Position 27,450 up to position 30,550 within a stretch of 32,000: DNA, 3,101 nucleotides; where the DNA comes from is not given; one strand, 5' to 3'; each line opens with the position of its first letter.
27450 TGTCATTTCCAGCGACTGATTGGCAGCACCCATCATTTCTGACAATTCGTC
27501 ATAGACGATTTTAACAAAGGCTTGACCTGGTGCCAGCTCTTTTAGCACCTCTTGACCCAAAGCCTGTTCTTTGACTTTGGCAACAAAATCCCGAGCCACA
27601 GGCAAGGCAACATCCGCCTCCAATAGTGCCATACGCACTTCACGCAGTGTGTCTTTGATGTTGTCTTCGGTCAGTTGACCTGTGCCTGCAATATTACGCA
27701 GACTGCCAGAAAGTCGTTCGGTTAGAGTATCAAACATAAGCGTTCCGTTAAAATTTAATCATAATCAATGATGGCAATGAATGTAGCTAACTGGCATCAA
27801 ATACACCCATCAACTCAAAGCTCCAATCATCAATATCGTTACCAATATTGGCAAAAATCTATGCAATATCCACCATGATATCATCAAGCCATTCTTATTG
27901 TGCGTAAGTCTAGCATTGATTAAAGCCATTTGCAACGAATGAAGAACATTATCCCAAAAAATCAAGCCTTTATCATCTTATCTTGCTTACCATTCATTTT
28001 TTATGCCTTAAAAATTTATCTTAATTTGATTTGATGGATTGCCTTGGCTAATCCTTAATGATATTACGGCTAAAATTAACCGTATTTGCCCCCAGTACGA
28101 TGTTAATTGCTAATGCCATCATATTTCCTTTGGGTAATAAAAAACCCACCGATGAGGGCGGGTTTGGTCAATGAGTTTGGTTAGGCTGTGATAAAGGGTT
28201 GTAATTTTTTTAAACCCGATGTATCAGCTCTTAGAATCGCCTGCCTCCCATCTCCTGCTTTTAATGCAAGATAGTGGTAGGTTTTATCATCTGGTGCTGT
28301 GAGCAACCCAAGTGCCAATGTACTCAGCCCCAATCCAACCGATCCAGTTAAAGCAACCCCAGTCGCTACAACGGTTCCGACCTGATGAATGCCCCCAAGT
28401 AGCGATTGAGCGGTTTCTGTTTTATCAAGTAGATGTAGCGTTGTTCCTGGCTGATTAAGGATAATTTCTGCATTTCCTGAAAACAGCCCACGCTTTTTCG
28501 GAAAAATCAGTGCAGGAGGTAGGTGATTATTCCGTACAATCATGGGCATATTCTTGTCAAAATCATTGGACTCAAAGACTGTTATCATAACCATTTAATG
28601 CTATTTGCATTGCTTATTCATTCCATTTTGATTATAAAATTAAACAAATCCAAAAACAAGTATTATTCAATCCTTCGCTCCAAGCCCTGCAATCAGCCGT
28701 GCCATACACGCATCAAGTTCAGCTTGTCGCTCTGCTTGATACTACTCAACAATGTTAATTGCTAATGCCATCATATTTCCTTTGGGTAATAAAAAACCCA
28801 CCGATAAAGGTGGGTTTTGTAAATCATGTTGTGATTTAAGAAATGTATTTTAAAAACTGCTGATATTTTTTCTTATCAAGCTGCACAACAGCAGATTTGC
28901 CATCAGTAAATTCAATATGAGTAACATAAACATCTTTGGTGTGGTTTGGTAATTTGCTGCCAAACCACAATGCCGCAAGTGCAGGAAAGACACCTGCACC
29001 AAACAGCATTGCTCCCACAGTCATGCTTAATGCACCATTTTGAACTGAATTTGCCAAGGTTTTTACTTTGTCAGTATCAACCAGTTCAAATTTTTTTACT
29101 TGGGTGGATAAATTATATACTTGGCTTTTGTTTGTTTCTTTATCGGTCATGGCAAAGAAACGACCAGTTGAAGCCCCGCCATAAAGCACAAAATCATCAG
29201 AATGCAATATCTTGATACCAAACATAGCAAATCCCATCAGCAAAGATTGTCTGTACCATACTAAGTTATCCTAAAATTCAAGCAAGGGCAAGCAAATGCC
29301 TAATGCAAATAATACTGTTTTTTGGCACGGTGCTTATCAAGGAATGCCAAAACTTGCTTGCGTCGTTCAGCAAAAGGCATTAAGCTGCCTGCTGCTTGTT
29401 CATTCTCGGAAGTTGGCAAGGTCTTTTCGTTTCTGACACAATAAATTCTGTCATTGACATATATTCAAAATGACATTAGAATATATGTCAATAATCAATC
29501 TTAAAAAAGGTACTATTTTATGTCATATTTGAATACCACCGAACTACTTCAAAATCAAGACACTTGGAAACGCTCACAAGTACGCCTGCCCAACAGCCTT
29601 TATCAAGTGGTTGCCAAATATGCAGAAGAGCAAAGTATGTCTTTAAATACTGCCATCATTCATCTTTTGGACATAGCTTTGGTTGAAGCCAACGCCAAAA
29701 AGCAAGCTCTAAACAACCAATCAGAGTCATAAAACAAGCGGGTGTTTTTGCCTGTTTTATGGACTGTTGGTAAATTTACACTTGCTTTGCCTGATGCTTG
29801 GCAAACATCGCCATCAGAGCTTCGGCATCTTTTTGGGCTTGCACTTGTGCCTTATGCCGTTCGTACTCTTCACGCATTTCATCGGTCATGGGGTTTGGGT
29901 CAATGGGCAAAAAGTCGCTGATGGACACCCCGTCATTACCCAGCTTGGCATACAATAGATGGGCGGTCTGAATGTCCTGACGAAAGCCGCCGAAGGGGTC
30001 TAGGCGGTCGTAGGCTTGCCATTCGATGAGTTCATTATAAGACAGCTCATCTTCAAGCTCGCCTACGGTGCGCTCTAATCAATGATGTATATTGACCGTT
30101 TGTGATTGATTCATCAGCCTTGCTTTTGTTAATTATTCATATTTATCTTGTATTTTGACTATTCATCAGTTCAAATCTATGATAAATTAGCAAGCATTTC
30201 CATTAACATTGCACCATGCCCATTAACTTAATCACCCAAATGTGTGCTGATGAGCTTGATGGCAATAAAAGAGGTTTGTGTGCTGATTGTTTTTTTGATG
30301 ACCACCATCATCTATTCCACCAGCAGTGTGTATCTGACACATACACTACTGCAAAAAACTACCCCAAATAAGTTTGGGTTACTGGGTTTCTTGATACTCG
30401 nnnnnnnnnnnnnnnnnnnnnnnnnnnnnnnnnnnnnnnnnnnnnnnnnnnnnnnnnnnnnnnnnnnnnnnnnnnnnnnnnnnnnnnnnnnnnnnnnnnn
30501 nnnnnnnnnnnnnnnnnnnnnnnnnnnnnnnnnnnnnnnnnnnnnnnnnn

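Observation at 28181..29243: Two extremely diverged but collinear paralogous membrane proteins: a candidate uncharacterised phage-derived exclusion/immunity family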

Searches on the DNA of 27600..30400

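Call 106: search_rna_families(source=window, start=27600, end=30400, threshold=evalue, max_evalue=0.1)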
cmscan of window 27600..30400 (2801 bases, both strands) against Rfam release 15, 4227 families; matches with E-value up to 0.1: 3.
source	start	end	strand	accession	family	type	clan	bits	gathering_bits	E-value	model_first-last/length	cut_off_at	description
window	28788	28911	-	RF00513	Trp_leader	Cis-reg; leader;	-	32.4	41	0.00045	1-100/100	no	Tryptophan operon leader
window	29713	29778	-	RF01924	mir-2774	Gene; miRNA;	-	27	51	0.00051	1-67/67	no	mir-2774 microRNA precursor family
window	28795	28894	+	RF01405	STnc490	Gene; sRNA;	-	23.9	56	0.07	1-124/124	no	STnc490 Hfq binding RNA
